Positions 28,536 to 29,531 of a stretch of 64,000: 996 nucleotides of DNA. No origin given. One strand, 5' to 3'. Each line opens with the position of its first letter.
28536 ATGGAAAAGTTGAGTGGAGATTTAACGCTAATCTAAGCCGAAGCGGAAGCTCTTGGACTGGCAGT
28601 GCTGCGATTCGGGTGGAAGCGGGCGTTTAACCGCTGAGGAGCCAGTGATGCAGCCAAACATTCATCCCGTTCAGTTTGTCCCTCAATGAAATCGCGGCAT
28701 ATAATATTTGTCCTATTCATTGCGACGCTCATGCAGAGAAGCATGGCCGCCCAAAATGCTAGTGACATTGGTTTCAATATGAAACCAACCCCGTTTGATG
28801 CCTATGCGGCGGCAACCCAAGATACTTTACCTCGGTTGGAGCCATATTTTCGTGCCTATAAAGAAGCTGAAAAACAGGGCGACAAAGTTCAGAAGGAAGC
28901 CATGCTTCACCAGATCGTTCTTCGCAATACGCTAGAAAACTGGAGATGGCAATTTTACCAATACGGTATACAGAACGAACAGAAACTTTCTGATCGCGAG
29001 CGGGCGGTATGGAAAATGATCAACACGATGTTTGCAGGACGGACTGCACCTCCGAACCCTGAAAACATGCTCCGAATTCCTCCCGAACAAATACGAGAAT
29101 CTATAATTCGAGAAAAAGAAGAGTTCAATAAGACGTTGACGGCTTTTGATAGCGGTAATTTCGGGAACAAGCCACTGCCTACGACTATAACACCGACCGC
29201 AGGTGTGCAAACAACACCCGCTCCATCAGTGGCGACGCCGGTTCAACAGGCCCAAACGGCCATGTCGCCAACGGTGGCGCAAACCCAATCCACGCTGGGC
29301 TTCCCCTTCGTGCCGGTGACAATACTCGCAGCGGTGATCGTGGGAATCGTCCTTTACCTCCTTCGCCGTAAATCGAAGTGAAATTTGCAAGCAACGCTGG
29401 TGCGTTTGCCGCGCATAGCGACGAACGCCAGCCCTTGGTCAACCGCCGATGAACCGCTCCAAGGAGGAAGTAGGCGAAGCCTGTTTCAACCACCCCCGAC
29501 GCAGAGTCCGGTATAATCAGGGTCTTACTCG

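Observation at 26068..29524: AT-rich island of about 3.4 kb encoding two secreted proteins between sppA and pyrC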

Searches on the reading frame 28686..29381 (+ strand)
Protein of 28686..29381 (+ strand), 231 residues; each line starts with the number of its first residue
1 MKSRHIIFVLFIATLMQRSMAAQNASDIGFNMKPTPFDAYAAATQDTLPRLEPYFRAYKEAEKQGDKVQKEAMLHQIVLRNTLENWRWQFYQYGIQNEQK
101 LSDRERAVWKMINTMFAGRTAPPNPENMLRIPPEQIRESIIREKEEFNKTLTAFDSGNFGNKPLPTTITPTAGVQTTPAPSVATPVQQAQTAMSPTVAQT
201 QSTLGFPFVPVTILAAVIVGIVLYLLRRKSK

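Call 4: search_protein_families(library=pfam, proteins=[window:28686-29381:+], max_evalue=0.1)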
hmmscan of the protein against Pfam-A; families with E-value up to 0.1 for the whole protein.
window:28686-29381:+ (231 aa): 2 families
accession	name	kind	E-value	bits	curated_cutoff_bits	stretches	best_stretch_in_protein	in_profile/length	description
PF20077.4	CcmD_alt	-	0.013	16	23.5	1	190-227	15-52/61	CcmD family protein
PF18422.6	TNFR_16_TM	-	0.032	14.9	25.6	1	211-225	11-25/38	Tumor necrosis factor receptor member 16 trans-membrane domain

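Call 6: find_homologous_proteins(query=window:28686-29381:+)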
Query window:28686-29381:+ (231 aa): 17 proteins with E <= 0.001 among 440 candidates.
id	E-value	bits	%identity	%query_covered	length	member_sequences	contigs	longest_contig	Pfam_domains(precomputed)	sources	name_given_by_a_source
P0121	6.2e-136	469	100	92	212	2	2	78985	-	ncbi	-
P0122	8.8e-110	384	77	99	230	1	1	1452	-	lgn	-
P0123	3.0e-107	375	76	97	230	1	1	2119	-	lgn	-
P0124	5.2e-106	371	78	92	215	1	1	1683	-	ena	-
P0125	3.7e-101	355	72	99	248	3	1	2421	-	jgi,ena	jgi:hypothetical protein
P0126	9.3e-99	348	72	99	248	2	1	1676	-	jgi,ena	jgi:hypothetical protein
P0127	1.1e-94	334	68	99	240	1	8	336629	-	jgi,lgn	jgi:hypothetical protein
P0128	2.6e-76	274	56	97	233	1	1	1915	-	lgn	-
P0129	2.0e-15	75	51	39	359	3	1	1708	-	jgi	jgi:hypothetical protein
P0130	2.3e-8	52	78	16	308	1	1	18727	-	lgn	-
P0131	3.4e-8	52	51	31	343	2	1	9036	-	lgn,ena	-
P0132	4.3e-8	51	58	27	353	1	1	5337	PF02985.29,PF13646.13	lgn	-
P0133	5.0e-8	51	47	31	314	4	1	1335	PF13646.13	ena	-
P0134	1.6e-6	46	60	24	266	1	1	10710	-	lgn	-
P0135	1.2e-4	40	40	39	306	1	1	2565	-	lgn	-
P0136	1.7e-4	40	49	26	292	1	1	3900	-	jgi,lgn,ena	jgi:hypothetical protein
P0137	2.5e-4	39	42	47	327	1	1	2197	-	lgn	-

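Call 8: find_encoding_contigs(protein=P0127, flank=10000, max_places=6)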
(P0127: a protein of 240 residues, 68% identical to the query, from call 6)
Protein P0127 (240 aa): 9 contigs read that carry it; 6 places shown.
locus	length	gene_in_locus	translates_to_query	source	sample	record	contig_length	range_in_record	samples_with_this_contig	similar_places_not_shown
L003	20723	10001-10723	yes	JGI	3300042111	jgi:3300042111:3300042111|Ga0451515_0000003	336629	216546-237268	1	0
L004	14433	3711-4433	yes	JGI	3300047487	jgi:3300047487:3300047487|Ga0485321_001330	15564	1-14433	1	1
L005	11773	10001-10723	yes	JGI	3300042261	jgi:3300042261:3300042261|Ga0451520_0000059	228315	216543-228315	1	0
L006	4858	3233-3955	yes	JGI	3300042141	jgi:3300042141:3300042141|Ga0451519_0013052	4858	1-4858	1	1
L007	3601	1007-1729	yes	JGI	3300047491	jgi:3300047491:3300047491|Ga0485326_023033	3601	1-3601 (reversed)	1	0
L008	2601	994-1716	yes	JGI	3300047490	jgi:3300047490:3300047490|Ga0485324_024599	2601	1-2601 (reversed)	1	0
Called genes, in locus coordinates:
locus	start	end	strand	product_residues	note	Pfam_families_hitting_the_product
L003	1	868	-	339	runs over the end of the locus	PF05201:GlutR_N, PF01488:Shikimate_DH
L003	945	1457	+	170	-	-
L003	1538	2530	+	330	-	PF01797:Y1_Tnp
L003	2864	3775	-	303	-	PF01048:PNP_UDP_1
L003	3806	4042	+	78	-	-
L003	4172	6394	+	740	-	PF13424:TPR_12 (faint), PF07719:TPR_2 (faint)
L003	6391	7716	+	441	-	PF18998:Flg_new_2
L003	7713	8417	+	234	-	-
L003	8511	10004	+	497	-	PF18998:Flg_new_2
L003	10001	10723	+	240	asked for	-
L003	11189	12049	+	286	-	PF18998:Flg_new_2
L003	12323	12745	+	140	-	PF00589:Phage_integrase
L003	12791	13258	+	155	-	-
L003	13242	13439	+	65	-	-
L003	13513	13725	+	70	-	-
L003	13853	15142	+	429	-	PF00375:SDF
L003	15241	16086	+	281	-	PF00520:Ion_trans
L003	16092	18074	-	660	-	PF07719:TPR_2 (faint), PF13424:TPR_12 (faint)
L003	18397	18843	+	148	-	PF00572:Ribosomal_L13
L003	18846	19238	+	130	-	PF00380:Ribosomal_S9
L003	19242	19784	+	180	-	-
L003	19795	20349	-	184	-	PF00908:dTDP_sugar_isom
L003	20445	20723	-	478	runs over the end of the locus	PF01053:Cys_Met_Meta_PP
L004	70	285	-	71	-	-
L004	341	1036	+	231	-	-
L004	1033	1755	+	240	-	-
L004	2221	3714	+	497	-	PF18998:Flg_new_2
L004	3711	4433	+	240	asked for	-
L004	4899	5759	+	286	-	PF18998:Flg_new_2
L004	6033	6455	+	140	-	PF00589:Phage_integrase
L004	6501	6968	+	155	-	-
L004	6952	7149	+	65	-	-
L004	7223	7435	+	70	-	-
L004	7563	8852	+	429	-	PF00375:SDF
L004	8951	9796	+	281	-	PF00520:Ion_trans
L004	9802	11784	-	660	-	PF07719:TPR_2 (faint), PF13424:TPR_12 (faint)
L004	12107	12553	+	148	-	PF00572:Ribosomal_L13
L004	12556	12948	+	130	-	PF00380:Ribosomal_S9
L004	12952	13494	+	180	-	-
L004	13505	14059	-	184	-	PF00908:dTDP_sugar_isom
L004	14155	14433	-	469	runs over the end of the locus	?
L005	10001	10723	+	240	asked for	-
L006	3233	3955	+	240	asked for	-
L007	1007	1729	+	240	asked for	-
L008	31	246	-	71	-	-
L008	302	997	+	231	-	-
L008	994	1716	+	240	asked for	-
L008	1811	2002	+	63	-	-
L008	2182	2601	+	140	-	?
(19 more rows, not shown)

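Call 9: search_protein_families(library=ncbifam, proteins=[window:28686-29381:+], max_evalue=1)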
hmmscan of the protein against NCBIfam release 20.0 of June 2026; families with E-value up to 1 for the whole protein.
window:28686-29381:+ (231 aa): 0 families

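Call 18: find_encoding_contigs(protein=P0130, flank=10000, max_places=2)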
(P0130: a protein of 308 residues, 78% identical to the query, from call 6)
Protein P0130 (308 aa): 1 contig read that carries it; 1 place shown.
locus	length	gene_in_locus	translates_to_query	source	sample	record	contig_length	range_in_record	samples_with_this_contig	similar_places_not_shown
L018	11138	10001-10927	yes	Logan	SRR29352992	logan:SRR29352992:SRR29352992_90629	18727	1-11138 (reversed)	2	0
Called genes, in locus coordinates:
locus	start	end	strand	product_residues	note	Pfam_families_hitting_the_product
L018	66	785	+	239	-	-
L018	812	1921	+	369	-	-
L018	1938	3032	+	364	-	PF05658:YadA_head (weak)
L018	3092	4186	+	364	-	-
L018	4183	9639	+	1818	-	PF18884:TSP3_bac, PF07953:Toxin_R_bind_N (faint), PF13385:Laminin_G_3, PF18884:TSP3_bac, PF13385:Laminin_G_3, PF18884:TSP3_bac (weak), PF13385:Laminin_G_3, PF22322:DUF6973, +1 more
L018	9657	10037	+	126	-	-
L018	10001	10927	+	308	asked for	-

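Call 19: find_encoding_contigs(protein=P0134, flank=10000, max_places=2)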
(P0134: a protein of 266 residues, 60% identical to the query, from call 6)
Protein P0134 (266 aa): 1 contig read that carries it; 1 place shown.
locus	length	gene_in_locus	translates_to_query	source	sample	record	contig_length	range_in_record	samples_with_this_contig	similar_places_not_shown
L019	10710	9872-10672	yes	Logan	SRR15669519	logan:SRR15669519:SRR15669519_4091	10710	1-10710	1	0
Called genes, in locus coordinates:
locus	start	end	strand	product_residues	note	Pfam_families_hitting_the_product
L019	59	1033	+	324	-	PF01075:Glyco_transf_9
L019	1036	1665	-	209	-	-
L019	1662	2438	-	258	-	-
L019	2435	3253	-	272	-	PF06778:Chlor_dismutase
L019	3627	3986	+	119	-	PF05258:DciA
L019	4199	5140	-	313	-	PF01048:PNP_UDP_1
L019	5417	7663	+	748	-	PF09976:TPR_21 (faint), PF12895:ANAPC3 (faint), PF07719:TPR_2 (faint), PF13428:TPR_14 (faint), PF13432:TPR_16 (faint), PF14559:TPR_19 (faint), PF00515:TPR_1 (faint), PF13181:TPR_8 (faint), +1 more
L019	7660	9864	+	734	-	-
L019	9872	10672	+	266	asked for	-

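Call 20: find_encoding_contigs(protein=P0131, flank=10000, max_places=2)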
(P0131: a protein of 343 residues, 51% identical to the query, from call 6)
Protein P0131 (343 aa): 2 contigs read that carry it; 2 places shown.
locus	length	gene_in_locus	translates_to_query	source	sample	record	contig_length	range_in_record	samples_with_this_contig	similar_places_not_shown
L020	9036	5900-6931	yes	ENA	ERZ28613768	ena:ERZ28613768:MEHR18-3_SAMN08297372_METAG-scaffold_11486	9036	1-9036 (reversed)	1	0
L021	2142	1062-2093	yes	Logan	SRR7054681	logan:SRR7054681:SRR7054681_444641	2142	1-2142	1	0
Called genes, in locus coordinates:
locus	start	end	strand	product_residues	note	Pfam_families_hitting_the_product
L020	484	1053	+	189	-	-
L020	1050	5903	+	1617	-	-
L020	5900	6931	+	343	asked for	-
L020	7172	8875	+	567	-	-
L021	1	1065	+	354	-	?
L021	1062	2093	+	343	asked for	-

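Call 21: search_protein_families(library=pfam, proteins=[L018:4183-9639:+, L019:7660-9864:+, L020:1050-5903:+, L020:7172-8875:+, L003:6391-7716:+, L018:9657-10037:+], max_evalue=0.01)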
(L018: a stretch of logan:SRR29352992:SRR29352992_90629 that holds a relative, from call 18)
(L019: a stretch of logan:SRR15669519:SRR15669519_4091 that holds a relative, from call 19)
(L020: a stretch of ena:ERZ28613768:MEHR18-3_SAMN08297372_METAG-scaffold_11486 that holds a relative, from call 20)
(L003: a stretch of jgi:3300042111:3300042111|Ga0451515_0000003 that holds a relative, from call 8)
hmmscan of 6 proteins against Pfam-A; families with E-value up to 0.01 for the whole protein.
L018:4183-9639:+ (1818 aa): 5 families
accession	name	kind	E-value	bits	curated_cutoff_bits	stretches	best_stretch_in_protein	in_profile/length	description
PF13385.13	Laminin_G_3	-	1.2e-63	214.2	27.6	3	341-477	9-150/151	Concanavalin A-like lectin/glucanases superfamily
PF18884.5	TSP3_bac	-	1.6e-37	127.4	25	6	262-283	1-22/22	Bacterial TSP3 repeat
PF22322.1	DUF6973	-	1.3e-08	34.9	27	1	1667-1788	7-122/124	Domain of unknown function (DUF6973)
PF02210.31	Laminin_G_2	-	1.5e-07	32.4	22.9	0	401-468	47-124/126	Laminin G domain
PF22925.3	TS_C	-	0.00033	20.8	27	0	934-990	126-182/202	Trans-sialidase, C-terminal domain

L019:7660-9864:+ (734 aa): 0 families

L020:1050-5903:+ (1617 aa): 2 families
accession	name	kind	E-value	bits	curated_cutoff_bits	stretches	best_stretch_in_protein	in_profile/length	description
PF18884.5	TSP3_bac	-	1.5e-25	89.1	25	2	807-828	1-22/22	Bacterial TSP3 repeat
PF13385.13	Laminin_G_3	-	9.4e-09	36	27.6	1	648-723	71-149/151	Concanavalin A-like lectin/glucanases superfamily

L020:7172-8875:+ (567 aa): 0 families

L003:6391-7716:+ (441 aa): 1 family
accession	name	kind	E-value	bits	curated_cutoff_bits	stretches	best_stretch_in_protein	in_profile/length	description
PF18998.6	Flg_new_2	-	2.9e-09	37.2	23.6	1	44-106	10-70/73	Divergent InlB B-repeat domain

L018:9657-10037:+ (126 aa): 0 families

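Call 49: search_protein_families(library=ncbifam, proteins=[L019:7660-9864:+, P0129, P0130, P0132], max_evalue=0.1)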
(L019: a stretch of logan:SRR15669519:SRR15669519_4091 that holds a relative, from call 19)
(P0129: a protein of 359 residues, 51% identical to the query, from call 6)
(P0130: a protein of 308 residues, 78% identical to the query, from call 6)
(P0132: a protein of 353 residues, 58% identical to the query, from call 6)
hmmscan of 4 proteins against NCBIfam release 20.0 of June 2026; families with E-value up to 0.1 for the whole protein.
L019:7660-9864:+ (734 aa): 0 families

P0129 (359 aa): 1 family
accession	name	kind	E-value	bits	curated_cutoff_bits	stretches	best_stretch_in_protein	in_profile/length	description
NF005411.0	PRK06975.1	equivalog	0.0061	14.9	414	1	281-357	274-350/660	fused uroporphyrinogen-III synthase HemD/membrane protein HemX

P0130 (308 aa): 1 family
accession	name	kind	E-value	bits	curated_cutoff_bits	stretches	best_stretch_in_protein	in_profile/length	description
NF040983.1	BimA_second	exception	0.0011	18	600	1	198-288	68-160/381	trimeric autotransporter actin-nucleating factor BimA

P0132 (353 aa): 4 families
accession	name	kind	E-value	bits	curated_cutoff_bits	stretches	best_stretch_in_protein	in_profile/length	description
NF010374.0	PRK13800.1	equivalog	1.5e-05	23.5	1196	1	109-220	746-856/898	fumarate reductase/succinate dehydrogenase flavoprotein subunit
TIGR02270.1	TIGR02270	subfamily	0.0059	15.7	206.8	1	74-233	48-208/410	TIGR02270 family protein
NF045915.1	PhycobilmeDegNblB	equivalog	0.015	14.8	300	0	32-239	8-198/214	phycobilisome degradation protein NblB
TIGR00274.1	TIGR00274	equivalog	0.018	14.1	302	1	64-100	123-160/291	N-acetylmuramic acid 6-phosphate etherase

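Call 58: find_encoding_contigs(protein=P0128, flank=6000, max_places=2)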
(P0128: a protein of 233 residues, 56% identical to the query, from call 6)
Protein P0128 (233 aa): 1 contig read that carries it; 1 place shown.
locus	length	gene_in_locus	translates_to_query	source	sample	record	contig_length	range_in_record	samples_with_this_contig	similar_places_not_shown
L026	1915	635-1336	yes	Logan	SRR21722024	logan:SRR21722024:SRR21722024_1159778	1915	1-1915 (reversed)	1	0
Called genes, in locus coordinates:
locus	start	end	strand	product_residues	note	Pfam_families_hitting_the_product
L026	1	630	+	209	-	?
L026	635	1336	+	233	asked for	-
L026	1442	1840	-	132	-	PF01850:PIN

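Call 65: search_protein_families(library=padloc, proteins=[window:28686-29381:+], max_evalue=0.1)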
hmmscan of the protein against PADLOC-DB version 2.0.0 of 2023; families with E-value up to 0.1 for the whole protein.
window:28686-29381:+ (231 aa): 0 families

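Call 79: search_protein_families(library=pfam, proteins=[P0129, P0130, P0131, P0133, P0134, P0135, P0136, P0137], max_evalue=0.05)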
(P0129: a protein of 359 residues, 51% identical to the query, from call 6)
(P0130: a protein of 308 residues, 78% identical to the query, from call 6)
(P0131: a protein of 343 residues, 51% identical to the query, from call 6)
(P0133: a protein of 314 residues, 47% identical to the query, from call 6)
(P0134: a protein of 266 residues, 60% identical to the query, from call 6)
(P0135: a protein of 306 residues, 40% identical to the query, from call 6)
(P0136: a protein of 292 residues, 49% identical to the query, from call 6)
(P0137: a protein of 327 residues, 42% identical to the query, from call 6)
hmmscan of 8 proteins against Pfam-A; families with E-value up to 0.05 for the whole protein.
P0129 (359 aa): 1 family
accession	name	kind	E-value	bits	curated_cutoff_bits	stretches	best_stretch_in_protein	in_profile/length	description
PF20077.4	CcmD_alt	-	0.0038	17.7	23.5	1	326-355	23-52/61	CcmD family protein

P0130 (308 aa): 0 families

P0131 (343 aa): 2 families
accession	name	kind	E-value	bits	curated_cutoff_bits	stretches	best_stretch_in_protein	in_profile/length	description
PF13646.12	HEAT_2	-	0.00012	22.7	27.7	1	186-247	15-73/88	HEAT repeats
PF18422.6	TNFR_16_TM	-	0.014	16.1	25.6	1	323-338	11-26/38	Tumor necrosis factor receptor member 16 trans-membrane domain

P0133 (314 aa): 3 families
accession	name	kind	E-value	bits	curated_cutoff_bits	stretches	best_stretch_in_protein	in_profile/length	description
PF13646.12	HEAT_2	-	1.3e-08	35.5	27.7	1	155-215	13-70/88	HEAT repeats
PF18422.6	TNFR_16_TM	-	0.014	16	25.6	1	294-309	11-26/38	Tumor necrosis factor receptor member 16 trans-membrane domain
PF13513.12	HEAT_EZ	-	0.02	15.9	27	0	64-97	20-53/55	HEAT-like repeat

P0134 (266 aa): 0 families

P0135 (306 aa): 0 families

P0136 (292 aa): 0 families

P0137 (327 aa): 0 families

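Call 80: search_protein_families(library=pfam, alignment_id=A4, max_evalue=0.1)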
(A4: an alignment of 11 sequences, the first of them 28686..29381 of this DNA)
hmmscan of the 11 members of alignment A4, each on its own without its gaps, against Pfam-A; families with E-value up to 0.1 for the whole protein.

A. member 1, window:28686-29381:+ (231 aa): 2 families
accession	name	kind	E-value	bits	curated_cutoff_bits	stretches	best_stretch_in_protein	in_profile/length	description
PF20077.4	CcmD_alt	-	0.013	16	23.5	1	190-227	15-52/61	CcmD family protein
PF18422.6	TNFR_16_TM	-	0.032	14.9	25.6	1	211-225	11-25/38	Tumor necrosis factor receptor member 16 trans-membrane domain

B. families by the number of members that match (of 11 scanned): 4 families
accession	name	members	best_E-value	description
PF20077.4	CcmD_alt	2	0.005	CcmD family protein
PF18422.6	TNFR_16_TM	1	0.032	Tumor necrosis factor receptor member 16 trans-membrane domain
PF15196.11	Harakiri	1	0.046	Activator of apoptosis harakiri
PF09173.17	eIF2_C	1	0.051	Initiation factor eIF2 gamma, C terminal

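Call 81: find_related_loci(query=A4, collection=viral_contigs, flank=6000)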
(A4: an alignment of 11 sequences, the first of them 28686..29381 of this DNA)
Query A4 (231 aa) in viral_contigs; peptide patterns used: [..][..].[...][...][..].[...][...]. (x = any residue, [..] = any of these).
64 stretches matched a pattern, but none encodes a relative of the query by tblastn (E <= 1e-3).

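Call 87: find_encoding_contigs(protein=P0132, flank=6000, max_places=2)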
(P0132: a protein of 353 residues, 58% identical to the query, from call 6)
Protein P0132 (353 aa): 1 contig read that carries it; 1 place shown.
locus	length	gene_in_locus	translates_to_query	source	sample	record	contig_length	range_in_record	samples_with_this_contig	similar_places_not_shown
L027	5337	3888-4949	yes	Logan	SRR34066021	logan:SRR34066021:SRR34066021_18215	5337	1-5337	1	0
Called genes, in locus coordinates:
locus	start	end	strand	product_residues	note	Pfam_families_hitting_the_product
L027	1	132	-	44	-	?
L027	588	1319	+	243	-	-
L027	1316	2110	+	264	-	PF18884:TSP3_bac (faint)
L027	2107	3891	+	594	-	-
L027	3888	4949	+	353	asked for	PF13646:HEAT_2 (faint), PF02985:HEAT (faint)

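Call 88: find_encoding_contigs(protein=P0136, flank=6000, max_places=2)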
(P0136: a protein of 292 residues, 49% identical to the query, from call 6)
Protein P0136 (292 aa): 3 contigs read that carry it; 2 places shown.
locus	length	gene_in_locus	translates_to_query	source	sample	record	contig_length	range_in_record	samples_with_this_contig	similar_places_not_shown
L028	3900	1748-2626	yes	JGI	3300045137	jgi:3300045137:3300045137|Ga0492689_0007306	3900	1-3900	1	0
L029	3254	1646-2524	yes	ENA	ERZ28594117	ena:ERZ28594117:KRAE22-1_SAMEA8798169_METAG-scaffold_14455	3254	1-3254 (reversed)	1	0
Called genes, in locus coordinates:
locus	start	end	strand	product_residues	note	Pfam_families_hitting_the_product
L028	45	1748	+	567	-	-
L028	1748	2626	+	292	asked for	-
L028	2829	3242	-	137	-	-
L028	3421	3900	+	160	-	?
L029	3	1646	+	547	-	?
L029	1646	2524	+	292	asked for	-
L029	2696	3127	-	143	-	-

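Call 89: search_protein_families(library=pfam, proteins=[L027:2107-3891:+, L028:45-1748:+, L027:1316-2110:+, L027:588-1319:+], max_evalue=0.01)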
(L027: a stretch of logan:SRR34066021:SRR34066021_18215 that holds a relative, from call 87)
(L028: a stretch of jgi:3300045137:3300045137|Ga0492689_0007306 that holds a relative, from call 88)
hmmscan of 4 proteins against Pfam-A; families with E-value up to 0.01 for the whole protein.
L027:2107-3891:+ (594 aa): 0 families

L028:45-1748:+ (567 aa): 0 families

L027:1316-2110:+ (264 aa): 2 families
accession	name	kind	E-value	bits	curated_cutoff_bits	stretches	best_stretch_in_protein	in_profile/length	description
PF18884.5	TSP3_bac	-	8.2e-08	32.4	25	1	127-140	1-14/22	Bacterial TSP3 repeat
PF00041.27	fn3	-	0.0014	19.3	25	1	187-261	2-72/84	Fibronectin type III domain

L027:588-1319:+ (243 aa): 0 families
